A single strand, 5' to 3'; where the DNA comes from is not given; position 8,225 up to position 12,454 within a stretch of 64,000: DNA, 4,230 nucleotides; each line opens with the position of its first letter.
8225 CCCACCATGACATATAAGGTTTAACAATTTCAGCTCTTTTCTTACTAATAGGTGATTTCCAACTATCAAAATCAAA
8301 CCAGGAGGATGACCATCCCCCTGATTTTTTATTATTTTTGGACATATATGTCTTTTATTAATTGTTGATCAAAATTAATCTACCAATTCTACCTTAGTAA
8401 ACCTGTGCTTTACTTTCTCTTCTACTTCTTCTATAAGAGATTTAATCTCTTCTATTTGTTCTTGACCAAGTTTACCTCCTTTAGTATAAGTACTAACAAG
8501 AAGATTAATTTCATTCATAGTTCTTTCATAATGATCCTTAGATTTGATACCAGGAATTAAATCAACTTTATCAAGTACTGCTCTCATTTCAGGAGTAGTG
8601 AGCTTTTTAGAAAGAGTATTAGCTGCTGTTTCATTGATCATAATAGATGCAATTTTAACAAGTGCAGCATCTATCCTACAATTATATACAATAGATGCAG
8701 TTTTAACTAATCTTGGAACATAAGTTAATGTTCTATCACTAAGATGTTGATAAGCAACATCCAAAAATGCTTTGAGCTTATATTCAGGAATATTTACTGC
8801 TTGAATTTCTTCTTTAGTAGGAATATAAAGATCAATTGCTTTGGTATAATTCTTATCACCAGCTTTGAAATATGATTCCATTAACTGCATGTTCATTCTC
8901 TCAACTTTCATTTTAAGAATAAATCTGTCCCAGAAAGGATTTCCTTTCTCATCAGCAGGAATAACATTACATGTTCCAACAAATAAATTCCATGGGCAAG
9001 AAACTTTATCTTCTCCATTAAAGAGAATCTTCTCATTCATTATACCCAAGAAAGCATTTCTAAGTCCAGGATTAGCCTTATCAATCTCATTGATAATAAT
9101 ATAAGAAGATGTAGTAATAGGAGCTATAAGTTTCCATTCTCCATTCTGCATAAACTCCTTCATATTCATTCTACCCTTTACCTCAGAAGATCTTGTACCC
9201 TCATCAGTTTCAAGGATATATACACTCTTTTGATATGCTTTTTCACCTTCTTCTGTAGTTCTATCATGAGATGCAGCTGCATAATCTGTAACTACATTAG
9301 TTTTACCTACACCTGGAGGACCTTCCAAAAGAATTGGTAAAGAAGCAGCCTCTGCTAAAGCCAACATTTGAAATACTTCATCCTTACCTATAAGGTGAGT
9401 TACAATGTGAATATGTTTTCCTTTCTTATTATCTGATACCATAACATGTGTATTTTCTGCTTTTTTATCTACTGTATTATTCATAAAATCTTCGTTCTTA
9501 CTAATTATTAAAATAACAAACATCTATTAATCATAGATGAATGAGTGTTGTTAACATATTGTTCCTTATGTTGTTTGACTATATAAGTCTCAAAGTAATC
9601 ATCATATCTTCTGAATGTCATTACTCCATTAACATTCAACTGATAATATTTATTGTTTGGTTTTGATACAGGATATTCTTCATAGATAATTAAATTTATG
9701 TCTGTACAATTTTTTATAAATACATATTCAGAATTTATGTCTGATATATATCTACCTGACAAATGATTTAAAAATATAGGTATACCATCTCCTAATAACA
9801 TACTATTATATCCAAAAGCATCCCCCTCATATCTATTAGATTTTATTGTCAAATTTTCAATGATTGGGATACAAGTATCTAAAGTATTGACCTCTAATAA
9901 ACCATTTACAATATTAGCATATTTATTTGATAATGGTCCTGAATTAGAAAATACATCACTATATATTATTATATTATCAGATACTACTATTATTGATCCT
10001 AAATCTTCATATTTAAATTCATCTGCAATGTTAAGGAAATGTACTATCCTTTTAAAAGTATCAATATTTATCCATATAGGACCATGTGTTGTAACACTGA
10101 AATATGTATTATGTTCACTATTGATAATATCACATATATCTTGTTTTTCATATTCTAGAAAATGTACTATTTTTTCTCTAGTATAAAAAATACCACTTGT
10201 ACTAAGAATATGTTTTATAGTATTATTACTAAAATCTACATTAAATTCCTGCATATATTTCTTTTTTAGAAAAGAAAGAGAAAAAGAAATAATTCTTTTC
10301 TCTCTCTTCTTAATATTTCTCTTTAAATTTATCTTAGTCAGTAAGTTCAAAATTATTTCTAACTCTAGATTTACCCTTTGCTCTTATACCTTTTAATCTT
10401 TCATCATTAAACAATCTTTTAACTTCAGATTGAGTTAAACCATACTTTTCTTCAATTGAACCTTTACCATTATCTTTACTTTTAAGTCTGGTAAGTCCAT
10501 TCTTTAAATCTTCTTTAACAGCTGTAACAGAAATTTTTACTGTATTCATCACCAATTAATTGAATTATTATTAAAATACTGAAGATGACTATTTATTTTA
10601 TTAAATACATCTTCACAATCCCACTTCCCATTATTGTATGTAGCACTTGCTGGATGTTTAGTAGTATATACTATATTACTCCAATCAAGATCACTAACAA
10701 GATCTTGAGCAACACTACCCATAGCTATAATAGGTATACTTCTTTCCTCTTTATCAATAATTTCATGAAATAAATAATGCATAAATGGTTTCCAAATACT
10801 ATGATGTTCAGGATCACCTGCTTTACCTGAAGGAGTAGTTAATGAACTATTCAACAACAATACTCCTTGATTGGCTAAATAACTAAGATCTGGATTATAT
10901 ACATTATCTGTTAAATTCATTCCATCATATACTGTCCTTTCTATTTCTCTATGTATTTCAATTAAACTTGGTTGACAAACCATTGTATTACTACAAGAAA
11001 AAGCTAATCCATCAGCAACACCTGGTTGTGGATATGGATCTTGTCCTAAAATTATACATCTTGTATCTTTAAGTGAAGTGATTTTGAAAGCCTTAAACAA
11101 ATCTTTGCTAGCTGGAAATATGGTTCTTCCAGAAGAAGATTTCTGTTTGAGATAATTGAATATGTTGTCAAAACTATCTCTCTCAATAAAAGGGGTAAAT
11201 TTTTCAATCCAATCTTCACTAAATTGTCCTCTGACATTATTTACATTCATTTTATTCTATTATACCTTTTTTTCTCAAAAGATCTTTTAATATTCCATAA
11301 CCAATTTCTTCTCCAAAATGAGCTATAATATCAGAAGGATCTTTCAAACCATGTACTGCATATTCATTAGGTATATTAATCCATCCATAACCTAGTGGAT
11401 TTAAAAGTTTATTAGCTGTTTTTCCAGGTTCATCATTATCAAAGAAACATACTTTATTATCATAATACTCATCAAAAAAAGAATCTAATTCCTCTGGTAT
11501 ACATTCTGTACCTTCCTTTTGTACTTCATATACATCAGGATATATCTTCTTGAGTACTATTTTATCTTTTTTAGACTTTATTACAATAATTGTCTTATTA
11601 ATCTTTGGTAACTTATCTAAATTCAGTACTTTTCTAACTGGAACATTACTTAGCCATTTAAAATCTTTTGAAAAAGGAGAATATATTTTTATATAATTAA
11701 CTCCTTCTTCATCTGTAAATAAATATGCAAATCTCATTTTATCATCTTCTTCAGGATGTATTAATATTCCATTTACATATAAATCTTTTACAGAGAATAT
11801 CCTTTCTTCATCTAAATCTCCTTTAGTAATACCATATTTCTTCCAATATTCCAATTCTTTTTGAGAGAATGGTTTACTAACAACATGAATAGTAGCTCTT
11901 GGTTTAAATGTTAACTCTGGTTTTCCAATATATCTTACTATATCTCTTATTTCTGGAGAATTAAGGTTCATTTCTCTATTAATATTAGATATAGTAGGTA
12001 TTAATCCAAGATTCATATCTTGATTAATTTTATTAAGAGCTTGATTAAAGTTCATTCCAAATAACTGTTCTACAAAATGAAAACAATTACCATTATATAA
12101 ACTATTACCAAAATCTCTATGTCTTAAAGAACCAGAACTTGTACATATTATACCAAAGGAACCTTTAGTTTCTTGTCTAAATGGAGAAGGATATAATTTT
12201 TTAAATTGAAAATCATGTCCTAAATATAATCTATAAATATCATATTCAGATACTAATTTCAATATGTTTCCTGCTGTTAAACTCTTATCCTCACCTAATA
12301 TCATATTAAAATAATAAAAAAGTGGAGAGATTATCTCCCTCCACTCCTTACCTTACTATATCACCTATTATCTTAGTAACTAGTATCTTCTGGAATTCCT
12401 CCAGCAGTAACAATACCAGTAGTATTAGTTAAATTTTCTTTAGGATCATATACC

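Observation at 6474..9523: MoxR-type AAA+ ATPase plus VWA(MIDAS) protein pair in a phage, with a roughly 190-aa acidic low-complexity insert in the VWA partner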

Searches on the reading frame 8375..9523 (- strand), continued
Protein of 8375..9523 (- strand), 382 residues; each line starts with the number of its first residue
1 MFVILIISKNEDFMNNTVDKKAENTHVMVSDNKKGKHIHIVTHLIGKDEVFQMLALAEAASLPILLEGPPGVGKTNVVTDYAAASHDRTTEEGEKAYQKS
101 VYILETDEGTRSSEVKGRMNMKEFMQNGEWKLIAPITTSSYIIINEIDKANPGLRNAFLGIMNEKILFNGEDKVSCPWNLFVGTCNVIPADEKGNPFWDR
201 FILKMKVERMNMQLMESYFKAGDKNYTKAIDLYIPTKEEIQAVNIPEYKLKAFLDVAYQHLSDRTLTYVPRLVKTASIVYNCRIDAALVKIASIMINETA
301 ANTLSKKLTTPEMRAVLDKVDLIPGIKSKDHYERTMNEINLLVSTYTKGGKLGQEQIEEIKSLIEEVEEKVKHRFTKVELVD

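Call 92: search_protein_families(library=pfam, proteins=[L083:4659-6074:+, L083:6420-8081:+, L084:3896-5662:+, L084:5668-7947:+], max_evalue=0.001)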
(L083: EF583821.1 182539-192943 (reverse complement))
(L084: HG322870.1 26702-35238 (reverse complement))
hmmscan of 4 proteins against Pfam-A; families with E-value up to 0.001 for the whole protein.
L083:4659-6074:+ (471 aa): 6 families
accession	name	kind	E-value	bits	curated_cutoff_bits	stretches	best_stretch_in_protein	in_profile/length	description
PF20030.5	bpMoxR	-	2.9e-46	157.6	27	1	83-288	2-205/205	MoxR domain in the MoxR-vWA-beta-propeller ternary systems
PF07728.20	AAA_5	-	1.8e-20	73.8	22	1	114-242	1-139/139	AAA domain (dynein-related subfamily)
PF17868.7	AAA_lid_8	-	7.7e-14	51.7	22.8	1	311-362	16-67/72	AAA lid domain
PF00004.35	AAA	-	1.2e-05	26.2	21.2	0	115-188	1-66/131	ATPase family associated with various cellular activities (AAA)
PF00158.32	Sigma54_activat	-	2.1e-05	24.7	20.2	1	99-229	9-145/168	Sigma-54 interaction domain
PF01078.27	Mg_chelatase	-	0.00021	21.2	20.3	1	99-132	9-42/207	Magnesium chelatase, subunit ChlI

L083:6420-8081:+ (553 aa): 0 families

L084:3896-5662:+ (588 aa): 3 families
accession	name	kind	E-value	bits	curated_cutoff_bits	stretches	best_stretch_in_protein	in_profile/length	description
PF20030.5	bpMoxR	-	1.9e-31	109.2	27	1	29-206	6-177/205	MoxR domain in the MoxR-vWA-beta-propeller ternary systems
PF07728.20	AAA_5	-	4.4e-19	69.3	22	1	57-189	2-139/139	AAA domain (dynein-related subfamily)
PF07726.17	AAA_3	-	0.00034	20.9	27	1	58-171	3-108/131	ATPase family associated with various cellular activities (AAA)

L084:5668-7947:+ (759 aa): 0 families
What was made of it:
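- Closest known: Archaeal bicaudavirus pairs. Same: The ATPases hit bpMoxR (call 92). The VWA partner also escapes the Pfam VWA models (call 92).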

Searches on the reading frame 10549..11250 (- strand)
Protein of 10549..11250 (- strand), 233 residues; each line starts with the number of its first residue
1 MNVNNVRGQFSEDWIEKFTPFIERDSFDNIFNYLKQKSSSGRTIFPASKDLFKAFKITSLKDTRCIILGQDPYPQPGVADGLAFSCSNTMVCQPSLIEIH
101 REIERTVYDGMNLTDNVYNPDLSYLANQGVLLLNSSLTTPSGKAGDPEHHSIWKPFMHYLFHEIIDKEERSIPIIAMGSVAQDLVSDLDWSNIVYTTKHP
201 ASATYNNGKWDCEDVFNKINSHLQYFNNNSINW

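Call 3: search_protein_families(library=pfam, proteins=[window:10549-11250:-], max_evalue=0.1)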
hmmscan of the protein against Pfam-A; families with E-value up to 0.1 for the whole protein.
window:10549-11250:- (233 aa): 1 family
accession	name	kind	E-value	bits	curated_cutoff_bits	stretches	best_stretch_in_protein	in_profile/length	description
PF03167.25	UDG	-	2.2e-09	38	24.3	1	59-223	5-140/141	Uracil DNA glycosylase superfamily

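Call 4: search_protein_families(library=phrogs, proteins=[window:10549-11250:-], max_evalue=0.01)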
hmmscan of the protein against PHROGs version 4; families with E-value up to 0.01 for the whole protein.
window:10549-11250:- (233 aa): 1 family
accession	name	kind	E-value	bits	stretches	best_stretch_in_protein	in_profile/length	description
phrog_12143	-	unknown function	1.2e-39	137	1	13-233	9-227/227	-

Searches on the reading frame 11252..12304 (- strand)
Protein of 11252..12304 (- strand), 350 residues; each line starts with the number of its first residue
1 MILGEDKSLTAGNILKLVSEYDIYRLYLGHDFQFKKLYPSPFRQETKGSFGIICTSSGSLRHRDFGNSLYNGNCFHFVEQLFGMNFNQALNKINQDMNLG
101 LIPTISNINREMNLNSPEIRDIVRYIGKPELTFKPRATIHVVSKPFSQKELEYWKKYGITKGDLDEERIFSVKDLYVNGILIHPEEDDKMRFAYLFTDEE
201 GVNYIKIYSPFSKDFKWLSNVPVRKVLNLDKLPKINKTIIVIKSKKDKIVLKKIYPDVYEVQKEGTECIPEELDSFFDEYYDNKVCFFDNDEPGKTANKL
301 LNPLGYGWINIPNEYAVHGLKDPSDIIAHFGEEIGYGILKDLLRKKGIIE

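Call 3: search_protein_families(library=pfam, proteins=[window:11252-12304:-], max_evalue=0.1)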
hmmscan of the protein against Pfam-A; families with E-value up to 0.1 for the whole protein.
window:11252-12304:- (350 aa): 0 families

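Call 4: search_protein_families(library=phrogs, proteins=[window:11252-12304:-], max_evalue=0.01)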
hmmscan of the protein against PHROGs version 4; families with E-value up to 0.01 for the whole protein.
window:11252-12304:- (350 aa): 1 family
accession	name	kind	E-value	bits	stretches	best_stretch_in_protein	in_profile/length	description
phrog_12622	-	DNA, RNA and nucleotide metabolism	2.3e-39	136.6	1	9-336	26-360/415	DNA primase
